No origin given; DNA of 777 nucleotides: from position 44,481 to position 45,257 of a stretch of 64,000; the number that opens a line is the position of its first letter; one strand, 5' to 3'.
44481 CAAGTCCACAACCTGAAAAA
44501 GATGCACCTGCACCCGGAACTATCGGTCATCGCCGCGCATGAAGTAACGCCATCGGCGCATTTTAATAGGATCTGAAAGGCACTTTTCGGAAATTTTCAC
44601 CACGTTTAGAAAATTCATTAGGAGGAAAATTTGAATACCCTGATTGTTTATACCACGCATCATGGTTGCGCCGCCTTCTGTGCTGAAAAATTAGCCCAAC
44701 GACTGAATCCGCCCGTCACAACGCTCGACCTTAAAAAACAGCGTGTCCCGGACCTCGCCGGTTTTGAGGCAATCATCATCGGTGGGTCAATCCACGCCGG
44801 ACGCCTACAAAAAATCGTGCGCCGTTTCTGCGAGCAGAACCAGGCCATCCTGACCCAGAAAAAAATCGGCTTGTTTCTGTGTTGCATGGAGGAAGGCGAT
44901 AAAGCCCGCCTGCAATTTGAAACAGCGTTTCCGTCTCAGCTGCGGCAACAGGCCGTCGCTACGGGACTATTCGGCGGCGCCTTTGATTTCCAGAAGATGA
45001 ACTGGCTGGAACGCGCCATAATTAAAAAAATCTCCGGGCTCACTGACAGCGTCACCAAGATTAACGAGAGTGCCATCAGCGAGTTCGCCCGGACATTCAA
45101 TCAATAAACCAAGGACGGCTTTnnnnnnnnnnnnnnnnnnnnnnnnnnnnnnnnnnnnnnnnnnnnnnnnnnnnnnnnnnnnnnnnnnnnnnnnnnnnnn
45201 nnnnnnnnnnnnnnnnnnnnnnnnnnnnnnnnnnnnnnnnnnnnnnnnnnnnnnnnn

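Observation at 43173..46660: MATE transporter followed by flavodoxin-like / extracytoplasmic FMN_bind / membrane flavodoxin-ferredoxin trio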

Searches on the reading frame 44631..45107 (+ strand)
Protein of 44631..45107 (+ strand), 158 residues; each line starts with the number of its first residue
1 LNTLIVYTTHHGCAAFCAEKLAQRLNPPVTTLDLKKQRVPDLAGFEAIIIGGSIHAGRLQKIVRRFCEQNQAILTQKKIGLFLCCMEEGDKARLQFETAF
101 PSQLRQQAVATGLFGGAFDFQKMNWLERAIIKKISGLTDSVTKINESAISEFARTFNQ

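Call 3: search_protein_families(library=pfam, proteins=[window:44631-45107:+], max_evalue=0.01)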
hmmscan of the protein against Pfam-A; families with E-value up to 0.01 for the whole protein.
window:44631-45107:+ (158 aa): 1 family
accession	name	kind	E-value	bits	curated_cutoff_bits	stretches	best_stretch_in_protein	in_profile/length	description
PF12724.12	Flavodoxin_5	-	9.4e-30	104.3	27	1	4-140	1-140/145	Flavodoxin domain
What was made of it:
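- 44631..45107 (+): Fld5: cytoplasmic Flavodoxin_5-family (HemG-like fold) protein, 158 aa, with no signal peptide. First gene of the conserved pair. PF12724 104 bits (call 3).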

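Call 4: search_protein_families(library=ncbifam, proteins=[window:44631-45107:+], max_evalue=0.01)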
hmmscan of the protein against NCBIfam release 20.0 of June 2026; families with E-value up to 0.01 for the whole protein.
window:44631-45107:+ (158 aa): 4 families
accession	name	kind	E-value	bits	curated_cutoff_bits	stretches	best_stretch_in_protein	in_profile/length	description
NF008316.0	PRK11104.1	equivalog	2.8e-13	50.1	142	1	1-142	1-150/177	menaquinone-dependent protoporphyrinogen IX dehydrogenase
NF006739.0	PRK09267.1-5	subfamily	2e-05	24.4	175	1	3-83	4-87/168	flavodoxin FldA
NF006736.0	PRK09267.1-2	equivalog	0.00088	19.1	202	1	3-82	4-83/161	flavodoxin FldA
NF038196.1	ferrodoxin_EFR1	subfamily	0.0026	17.9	75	1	5-97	1-92/242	EFR1 family ferrodoxin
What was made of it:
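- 44631..45107 (+): HemG model NF008316 50 bits against a cutoff of 142 (call 4).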

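Call 31: search_solved_structures(query=window:44631-45107:+, max_evalue=1, show_alignments=2)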
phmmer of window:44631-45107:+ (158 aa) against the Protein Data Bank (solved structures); distinct sequences matched with E-value up to 1: 1.
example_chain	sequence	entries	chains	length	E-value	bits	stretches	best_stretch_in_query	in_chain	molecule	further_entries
8g64_A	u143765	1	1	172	0.23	14.6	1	1-78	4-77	Flavodoxin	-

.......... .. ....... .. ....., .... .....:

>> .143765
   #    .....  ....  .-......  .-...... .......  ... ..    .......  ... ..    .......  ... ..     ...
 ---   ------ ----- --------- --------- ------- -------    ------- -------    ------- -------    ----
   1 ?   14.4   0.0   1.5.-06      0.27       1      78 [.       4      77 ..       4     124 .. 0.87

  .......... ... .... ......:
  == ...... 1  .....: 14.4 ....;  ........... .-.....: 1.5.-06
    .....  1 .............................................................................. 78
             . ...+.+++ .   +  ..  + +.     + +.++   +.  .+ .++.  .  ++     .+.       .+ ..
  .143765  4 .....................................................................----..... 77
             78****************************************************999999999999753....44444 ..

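Call 65: find_homologous_proteins(query=window:44631-45107:+)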
Query window:44631-45107:+ (158 aa): 265 proteins with E <= 0.001 among 302 candidates; the best 120 are listed.
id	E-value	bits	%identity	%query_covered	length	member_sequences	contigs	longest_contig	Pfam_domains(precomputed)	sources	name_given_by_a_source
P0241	4.2e-96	337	96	100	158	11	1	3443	PF12724.13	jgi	-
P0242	1.2e-55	205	62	98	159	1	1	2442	PF12724.13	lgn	-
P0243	2.1e-55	205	58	99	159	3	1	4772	PF12724.13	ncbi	ncbi:MAG: flavodoxin domain-containing protein [Candidatus Neomarinimicrobiota bacterium]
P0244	1.4e-54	202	61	99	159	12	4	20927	PF12724.13,PF12641.13,PF00258.31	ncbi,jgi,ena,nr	ncbi:MAG: flavodoxin domain-containing protein [Candidatus Marinimicrobia bacterium]|jgi:menaquinone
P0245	1.9e-54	201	57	98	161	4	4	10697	PF12724.13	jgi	-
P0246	7.1e-54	200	57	99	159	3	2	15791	PF12724.13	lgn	-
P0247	2.2e-53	198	59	97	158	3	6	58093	PF12724.13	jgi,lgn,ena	jgi:menaquinone-dependent protoporphyrinogen oxidase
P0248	2.4e-53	198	58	99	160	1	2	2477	PF12724.13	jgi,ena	-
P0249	3.0e-53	198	58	97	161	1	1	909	PF12724.13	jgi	-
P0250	2.3e-52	195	57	99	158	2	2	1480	PF12724.13,PF12641.13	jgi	jgi:menaquinone-dependent protoporphyrinogen oxidase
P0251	3.4e-52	194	58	97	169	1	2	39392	PF12724.13,PF12641.13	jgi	jgi:menaquinone-dependent protoporphyrinogen oxidase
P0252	4.3e-52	194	59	97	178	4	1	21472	PF12724.13,PF12641.13,PF00258.31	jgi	jgi:menaquinone-dependent protoporphyrinogen oxidase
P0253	4.5e-52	194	55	100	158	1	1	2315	PF12724.13,PF12641.13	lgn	-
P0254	9.3e-52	193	56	97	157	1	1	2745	PF12724.13,PF12641.13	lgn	-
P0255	1.2e-51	192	56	99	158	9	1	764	PF12724.13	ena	-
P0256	1.2e-51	192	57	99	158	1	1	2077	PF12724.13,PF12641.13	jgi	jgi:menaquinone-dependent protoporphyrinogen oxidase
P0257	3.0e-51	191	55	100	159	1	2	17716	PF12724.13,PF12641.13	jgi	jgi:menaquinone-dependent protoporphyrinogen oxidase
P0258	3.2e-51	191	55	99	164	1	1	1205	PF12724.13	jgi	jgi:menaquinone-dependent protoporphyrinogen oxidase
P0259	3.8e-51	191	57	97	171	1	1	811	PF12724.13,PF12641.13,PF00258.31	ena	-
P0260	6.9e-51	190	55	99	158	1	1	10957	PF12724.13,PF12641.13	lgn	-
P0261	8.1e-51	190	57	97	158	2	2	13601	PF12724.13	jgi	jgi:menaquinone-dependent protoporphyrinogen oxidase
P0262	8.2e-51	190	55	99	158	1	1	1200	PF12724.13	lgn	-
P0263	8.5e-51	190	54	100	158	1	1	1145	PF12724.13,PF12641.13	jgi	jgi:menaquinone-dependent protoporphyrinogen oxidase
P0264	2.0e-50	188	55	97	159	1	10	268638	PF12724.13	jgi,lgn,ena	-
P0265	2.0e-50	188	56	96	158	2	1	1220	PF12724.13,PF12641.13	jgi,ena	-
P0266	2.0e-50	188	53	100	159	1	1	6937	PF12724.13,PF12641.13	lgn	-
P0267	2.1e-50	188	55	100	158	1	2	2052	PF12724.13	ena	-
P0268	2.1e-50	188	55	97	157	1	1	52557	PF12724.13,PF12641.13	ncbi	ncbi:flavodoxin domain-containing protein [Candidatus Latescibacterota bacterium]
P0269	2.3e-50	188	55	99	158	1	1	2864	PF12724.13,PF12641.13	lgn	-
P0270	2.3e-50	188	54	99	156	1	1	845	PF12724.13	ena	-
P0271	2.5e-50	188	55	99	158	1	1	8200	PF12724.13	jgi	jgi:menaquinone-dependent protoporphyrinogen oxidase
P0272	2.5e-50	188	54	100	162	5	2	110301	PF12724.13,PF12641.13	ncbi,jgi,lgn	ncbi:MAG: flavodoxin domain-containing protein [Candidatus Aminicenantes bacterium]|jgi:menaquinone-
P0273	2.7e-50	188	55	99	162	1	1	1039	PF12724.13,PF12641.13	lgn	-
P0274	3.6e-50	188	55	99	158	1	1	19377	PF12724.13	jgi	-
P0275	3.7e-50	188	55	97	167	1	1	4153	PF12724.13,PF12641.13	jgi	jgi:menaquinone-dependent protoporphyrinogen oxidase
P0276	4.0e-50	187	56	99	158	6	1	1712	PF12724.13,PF12641.13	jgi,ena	-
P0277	4.2e-50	187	55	97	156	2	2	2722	PF12724.13,PF12641.13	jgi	jgi:menaquinone-dependent protoporphyrinogen oxidase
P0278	5.8e-50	187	54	100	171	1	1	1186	PF12724.13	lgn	-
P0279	6.2e-50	187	59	96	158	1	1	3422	PF12724.13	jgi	jgi:menaquinone-dependent protoporphyrinogen oxidase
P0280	1.0e-49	186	56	99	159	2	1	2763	PF12724.13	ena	-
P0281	1.1e-49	186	55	99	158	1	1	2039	PF12724.13,PF12641.13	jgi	jgi:menaquinone-dependent protoporphyrinogen oxidase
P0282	1.2e-49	186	54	97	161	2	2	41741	PF12724.13,PF12641.13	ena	-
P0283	1.5e-49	186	54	100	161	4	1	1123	PF12724.13,PF00258.31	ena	-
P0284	1.9e-49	185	56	97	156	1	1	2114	PF12724.13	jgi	jgi:menaquinone-dependent protoporphyrinogen oxidase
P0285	2.2e-49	185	53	99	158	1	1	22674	PF12724.13,PF12641.13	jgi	jgi:menaquinone-dependent protoporphyrinogen oxidase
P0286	2.5e-49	185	55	99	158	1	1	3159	PF12724.13,PF12641.13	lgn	-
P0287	2.9e-49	185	53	100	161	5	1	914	PF12724.13,PF12641.13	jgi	-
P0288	3.2e-49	185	55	99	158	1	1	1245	PF12724.13,PF12641.13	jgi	jgi:menaquinone-dependent protoporphyrinogen oxidase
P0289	4.3e-49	184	50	99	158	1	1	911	PF12724.13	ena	-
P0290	4.5e-49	184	54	97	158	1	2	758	PF12724.13,PF12641.13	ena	-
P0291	4.6e-49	184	53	96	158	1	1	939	PF12724.13,PF12641.13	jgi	jgi:menaquinone-dependent protoporphyrinogen oxidase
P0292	4.7e-49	184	53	99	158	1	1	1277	PF12724.13,PF12641.13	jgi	-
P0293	4.8e-49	184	52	99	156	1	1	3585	PF12724.13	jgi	jgi:menaquinone-dependent protoporphyrinogen oxidase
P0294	5.2e-49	184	57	99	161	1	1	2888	PF12724.13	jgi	jgi:menaquinone-dependent protoporphyrinogen oxidase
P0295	6.5e-49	184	56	97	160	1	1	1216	PF12724.13,PF12641.13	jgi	jgi:menaquinone-dependent protoporphyrinogen oxidase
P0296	6.6e-49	184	54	97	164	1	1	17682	PF12724.13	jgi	jgi:menaquinone-dependent protoporphyrinogen oxidase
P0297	6.8e-49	183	54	99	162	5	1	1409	PF12724.13,PF12641.13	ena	-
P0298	7.4e-49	183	53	97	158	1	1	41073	PF12724.13,PF12641.13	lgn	-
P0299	1.1e-48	183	54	99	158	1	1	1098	PF12724.13,PF12641.13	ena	-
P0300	1.4e-48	183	56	97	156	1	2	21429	PF12724.13,PF12641.13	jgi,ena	-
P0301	1.4e-48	182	53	99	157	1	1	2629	PF12724.13,PF12641.13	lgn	-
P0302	1.6e-48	182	54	97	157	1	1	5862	PF12724.13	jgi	-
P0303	1.9e-48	182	54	100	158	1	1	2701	PF12724.13,PF12641.13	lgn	-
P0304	2.4e-48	182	56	97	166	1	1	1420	PF12724.13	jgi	jgi:menaquinone-dependent protoporphyrinogen oxidase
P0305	2.9e-48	181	54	97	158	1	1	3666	PF12724.13,PF12641.13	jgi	jgi:menaquinone-dependent protoporphyrinogen oxidase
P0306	3.2e-48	181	54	99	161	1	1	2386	PF12724.13,PF12641.13,PF00258.31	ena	-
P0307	3.6e-48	181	54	97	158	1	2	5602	PF12724.13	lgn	-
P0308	5.0e-48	181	51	99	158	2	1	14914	PF12724.13,PF12641.13,PF00258.31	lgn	-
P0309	5.4e-48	181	54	97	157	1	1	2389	PF12724.13,PF12641.13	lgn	-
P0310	6.3e-48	180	55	99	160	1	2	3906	PF12724.13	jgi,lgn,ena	-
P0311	7.5e-48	180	57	99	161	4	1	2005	PF12724.13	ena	-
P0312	8.0e-48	180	55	99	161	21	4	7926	PF12724.13,PF12641.13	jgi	jgi:menaquinone-dependent protoporphyrinogen oxidase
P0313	1.0e-47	180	55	97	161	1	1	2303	PF12724.13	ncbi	-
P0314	1.2e-47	179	52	100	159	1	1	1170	PF12724.13,PF12641.13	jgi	jgi:menaquinone-dependent protoporphyrinogen oxidase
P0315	1.2e-47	179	54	99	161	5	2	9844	PF12724.13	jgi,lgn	jgi:menaquinone-dependent protoporphyrinogen oxidase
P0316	1.2e-47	179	54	97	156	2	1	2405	PF12724.13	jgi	-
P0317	1.3e-47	179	54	99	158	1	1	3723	PF12724.13,PF12641.13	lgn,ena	-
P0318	1.3e-47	179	54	96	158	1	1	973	PF12724.13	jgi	-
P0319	1.3e-47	179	54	99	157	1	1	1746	PF12724.13,PF12641.13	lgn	-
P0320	1.5e-47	179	54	99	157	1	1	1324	PF12724.13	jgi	jgi:menaquinone-dependent protoporphyrinogen oxidase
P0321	1.6e-47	179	55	97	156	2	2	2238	PF12724.13,PF12641.13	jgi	jgi:menaquinone-dependent protoporphyrinogen oxidase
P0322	1.8e-47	179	53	96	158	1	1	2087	PF12724.13,PF12641.13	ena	-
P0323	2.3e-47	179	53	99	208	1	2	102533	PF12724.13,PF12641.13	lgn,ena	-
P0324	2.6e-47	178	51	99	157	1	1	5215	PF12724.13,PF12641.13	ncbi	-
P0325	3.0e-47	178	54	99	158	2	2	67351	PF12724.13,PF12641.13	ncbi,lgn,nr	ncbi:MAG: flavodoxin [Candidatus Aminicenantes bacterium]|nr:flavodoxin [Candidatus Aminicenantes ba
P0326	3.8e-47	178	53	100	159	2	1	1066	PF12724.13,PF12641.13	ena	-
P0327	4.1e-47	178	52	97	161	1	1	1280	PF12724.13,PF12641.13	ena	-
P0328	4.3e-47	178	54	97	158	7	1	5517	PF12724.13,PF12641.13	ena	-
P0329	4.4e-47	178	54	99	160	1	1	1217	PF12724.13,PF12641.13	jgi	jgi:menaquinone-dependent protoporphyrinogen oxidase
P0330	5.1e-47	177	54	99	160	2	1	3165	PF12724.13,PF12641.13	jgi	jgi:menaquinone-dependent protoporphyrinogen oxidase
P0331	9.7e-47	176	54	96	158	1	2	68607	PF12724.13,PF12641.13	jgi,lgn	jgi:menaquinone-dependent protoporphyrinogen oxidase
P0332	9.9e-47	176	51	100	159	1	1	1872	PF12724.13,PF12641.13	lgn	-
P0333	1.0e-46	176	53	99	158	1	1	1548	PF12724.13,PF12641.13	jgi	jgi:menaquinone-dependent protoporphyrinogen oxidase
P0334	1.0e-46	176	54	100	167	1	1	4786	PF12724.13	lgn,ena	-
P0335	1.1e-46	176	54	99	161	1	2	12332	PF12724.13,PF12641.13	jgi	-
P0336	1.1e-46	176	53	100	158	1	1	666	PF12724.13,PF12641.13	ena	-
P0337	1.5e-46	176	52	97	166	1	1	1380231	PF12724.13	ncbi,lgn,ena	-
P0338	1.6e-46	176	50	99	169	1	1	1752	PF12724.13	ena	-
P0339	2.0e-46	175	53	97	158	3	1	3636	PF12724.13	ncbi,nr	ncbi:MAG: flavodoxin domain-containing protein [Candidatus Krumholzibacteria bacterium]|nr:flavodoxi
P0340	2.2e-46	175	49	97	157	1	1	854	PF12724.13,PF12641.13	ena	-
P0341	2.3e-46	175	53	97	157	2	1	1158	PF12724.13,PF12641.13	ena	-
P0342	3.1e-46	175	52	100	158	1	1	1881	PF12724.13,PF12641.13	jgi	jgi:menaquinone-dependent protoporphyrinogen oxidase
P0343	4.1e-46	174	53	99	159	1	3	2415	PF12724.13,PF12641.13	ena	-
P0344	4.1e-46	174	55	97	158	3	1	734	PF12724.13,PF12641.13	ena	-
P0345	4.3e-46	174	52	100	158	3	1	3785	PF12724.13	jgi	jgi:menaquinone-dependent protoporphyrinogen oxidase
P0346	4.6e-46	174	52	99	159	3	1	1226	PF12724.13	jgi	jgi:menaquinone-dependent protoporphyrinogen oxidase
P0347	5.2e-46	174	54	97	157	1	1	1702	PF12724.13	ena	-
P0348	6.0e-46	174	52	93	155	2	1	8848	PF12724.13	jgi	-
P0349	8.6e-46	173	50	99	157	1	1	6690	PF12724.13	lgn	-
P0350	9.0e-46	173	51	100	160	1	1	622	PF12724.13,PF12641.13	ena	-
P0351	9.5e-46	173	52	98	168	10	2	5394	PF12724.13,PF12641.13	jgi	-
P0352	1.1e-45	173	52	99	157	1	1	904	PF12724.13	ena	-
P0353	1.4e-45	173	53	100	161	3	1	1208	PF12724.13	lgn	-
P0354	1.4e-45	173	53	96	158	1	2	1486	PF12724.13,PF12641.13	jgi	-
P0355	1.5e-45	173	54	100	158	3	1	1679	PF12724.13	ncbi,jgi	-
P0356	2.8e-45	172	49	100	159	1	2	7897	PF12724.13,PF12641.13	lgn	-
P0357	3.2e-45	172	49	97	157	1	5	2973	PF12724.13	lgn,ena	-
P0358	3.2e-45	172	53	100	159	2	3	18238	PF12724.13,PF12641.13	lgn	-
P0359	3.4e-45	171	52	96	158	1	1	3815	PF12724.13,PF12641.13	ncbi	-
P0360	3.8e-45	171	51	97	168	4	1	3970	PF12724.13,PF12641.13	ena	-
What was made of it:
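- Closest known: HemG, the menaquinone-dependent protoporphyrinogen IX dehydrogenase. Same: JGI annotation pipelines call the homologues HemG (call 65).
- Tried and rejected: A Fld5-FMN_bind fusion (Rosetta-stone test) was absent among the top 120 Fld5 homologues (call 65).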

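Call 66: find_encoding_contigs(protein=P0272, flank=4000, max_places=2)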
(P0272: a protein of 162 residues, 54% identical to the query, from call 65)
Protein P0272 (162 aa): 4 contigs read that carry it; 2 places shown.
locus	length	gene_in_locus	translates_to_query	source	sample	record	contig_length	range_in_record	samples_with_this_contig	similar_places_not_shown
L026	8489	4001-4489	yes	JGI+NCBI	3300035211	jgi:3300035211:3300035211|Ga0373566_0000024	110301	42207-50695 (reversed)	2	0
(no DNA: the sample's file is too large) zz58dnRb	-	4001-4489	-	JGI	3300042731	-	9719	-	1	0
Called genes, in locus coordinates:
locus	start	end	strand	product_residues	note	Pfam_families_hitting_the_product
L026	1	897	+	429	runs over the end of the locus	PF04235:DUF418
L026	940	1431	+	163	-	PF03358:FMN_red, PF00258:Flavodoxin_1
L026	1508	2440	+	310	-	PF01810:LysE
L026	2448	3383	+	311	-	-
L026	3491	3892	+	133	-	PF01451:LMWPc (weak)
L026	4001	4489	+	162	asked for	PF12641:Flavodoxin_3 (weak), PF12724:Flavodoxin_5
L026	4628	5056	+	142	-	-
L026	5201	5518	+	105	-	PF01909:NTP_transf_2, PF18765:Polbeta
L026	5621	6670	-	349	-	PF08843:AbiEii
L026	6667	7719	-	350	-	-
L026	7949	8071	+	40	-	-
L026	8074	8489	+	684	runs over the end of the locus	PF00149:Metallophos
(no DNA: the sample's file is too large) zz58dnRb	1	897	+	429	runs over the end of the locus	PF04235:DUF418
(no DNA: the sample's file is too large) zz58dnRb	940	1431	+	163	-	PF03358:FMN_red, PF00258:Flavodoxin_1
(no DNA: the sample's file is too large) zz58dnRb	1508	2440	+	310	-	PF01810:LysE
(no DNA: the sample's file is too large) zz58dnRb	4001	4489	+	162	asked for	PF12641:Flavodoxin_3 (weak), PF12724:Flavodoxin_5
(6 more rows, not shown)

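Call 67: find_encoding_contigs(protein=P0268, flank=4000, max_places=1)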
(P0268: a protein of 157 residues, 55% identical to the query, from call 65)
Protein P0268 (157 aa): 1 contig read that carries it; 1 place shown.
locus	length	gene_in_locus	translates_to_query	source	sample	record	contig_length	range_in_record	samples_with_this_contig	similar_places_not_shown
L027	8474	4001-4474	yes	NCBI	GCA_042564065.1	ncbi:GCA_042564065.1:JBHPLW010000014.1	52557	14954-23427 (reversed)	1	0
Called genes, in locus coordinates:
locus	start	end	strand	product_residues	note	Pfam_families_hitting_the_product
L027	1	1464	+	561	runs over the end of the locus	PF11699:CENP-C_C (faint), PF02311:AraC_binding (faint), PF07883:Cupin_2 (weak), PF21621:MPI_cupin_dom (faint), PF07883:Cupin_2 (weak), PF19480:DUF6016 (faint), PF05899:Cupin_3 (weak), PF07883:Cupin_2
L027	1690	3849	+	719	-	PF06452:CBM9_1 (faint), PF19313:DUF5916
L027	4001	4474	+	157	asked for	PF12641:Flavodoxin_3, PF12724:Flavodoxin_5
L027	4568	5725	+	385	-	PF05343:Peptidase_M42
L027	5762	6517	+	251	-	PF01182:Glucosamine_iso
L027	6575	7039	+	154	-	PF08534:Redoxin, PF00578:AhpC-TSA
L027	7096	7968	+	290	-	PF07883:Cupin_2 (weak)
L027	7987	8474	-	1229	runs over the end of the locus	PF00932:LTD, PF13290:CHB_HEX_C_1, PF13287:Fn3_assoc, PF08757:CotH, PF18998:Flg_new_2 (weak), PF00932:LTD, PF18962:Por_Secre_tail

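Call 68: find_encoding_contigs(protein=P0264, flank=4000, max_places=2)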
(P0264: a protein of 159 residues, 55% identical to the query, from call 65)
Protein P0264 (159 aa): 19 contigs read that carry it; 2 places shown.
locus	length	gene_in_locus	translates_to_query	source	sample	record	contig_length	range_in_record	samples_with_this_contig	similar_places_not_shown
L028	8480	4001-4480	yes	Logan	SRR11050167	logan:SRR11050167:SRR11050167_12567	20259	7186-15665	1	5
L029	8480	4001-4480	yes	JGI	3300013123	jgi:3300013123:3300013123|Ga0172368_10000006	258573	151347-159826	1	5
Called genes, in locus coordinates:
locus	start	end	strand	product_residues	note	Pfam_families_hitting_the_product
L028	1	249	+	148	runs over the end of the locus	PF02915:Rubrerythrin, PF13668:Ferritin_2 (weak)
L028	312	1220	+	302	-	PF00924:MS_channel_2nd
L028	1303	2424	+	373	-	PF00583:Acetyltransf_1 (faint)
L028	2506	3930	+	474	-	PF01554:MatE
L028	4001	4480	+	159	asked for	PF12724:Flavodoxin_5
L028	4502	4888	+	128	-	PF04205:FMN_bind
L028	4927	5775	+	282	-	PF09419:PGP_phosphatase (faint), PF00702:Hydrolase, PF13344:Hydrolase_6, PF13419:HAD_2, PF13242:Hydrolase_like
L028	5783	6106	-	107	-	-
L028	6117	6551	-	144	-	-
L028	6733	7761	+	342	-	PF00356:LacI, PF00532:Peripla_BP_1, PF13407:Peripla_BP_4, PF13377:Peripla_BP_3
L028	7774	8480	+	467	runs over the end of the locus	PF02614:UxaC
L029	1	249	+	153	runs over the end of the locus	PF02915:Rubrerythrin, PF13668:Ferritin_2 (weak)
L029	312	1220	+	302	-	PF00924:MS_channel_2nd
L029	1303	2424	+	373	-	PF00583:Acetyltransf_1 (faint)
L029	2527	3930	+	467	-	PF01554:MatE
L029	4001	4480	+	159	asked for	PF12724:Flavodoxin_5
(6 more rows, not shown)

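Call 94: search_protein_families(library=pfam, proteins=[L026:4628-5056:+], max_evalue=0.1)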
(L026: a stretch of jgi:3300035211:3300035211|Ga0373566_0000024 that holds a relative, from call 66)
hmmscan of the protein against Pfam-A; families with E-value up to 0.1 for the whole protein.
L026:4628-5056:+ (142 aa): 0 families
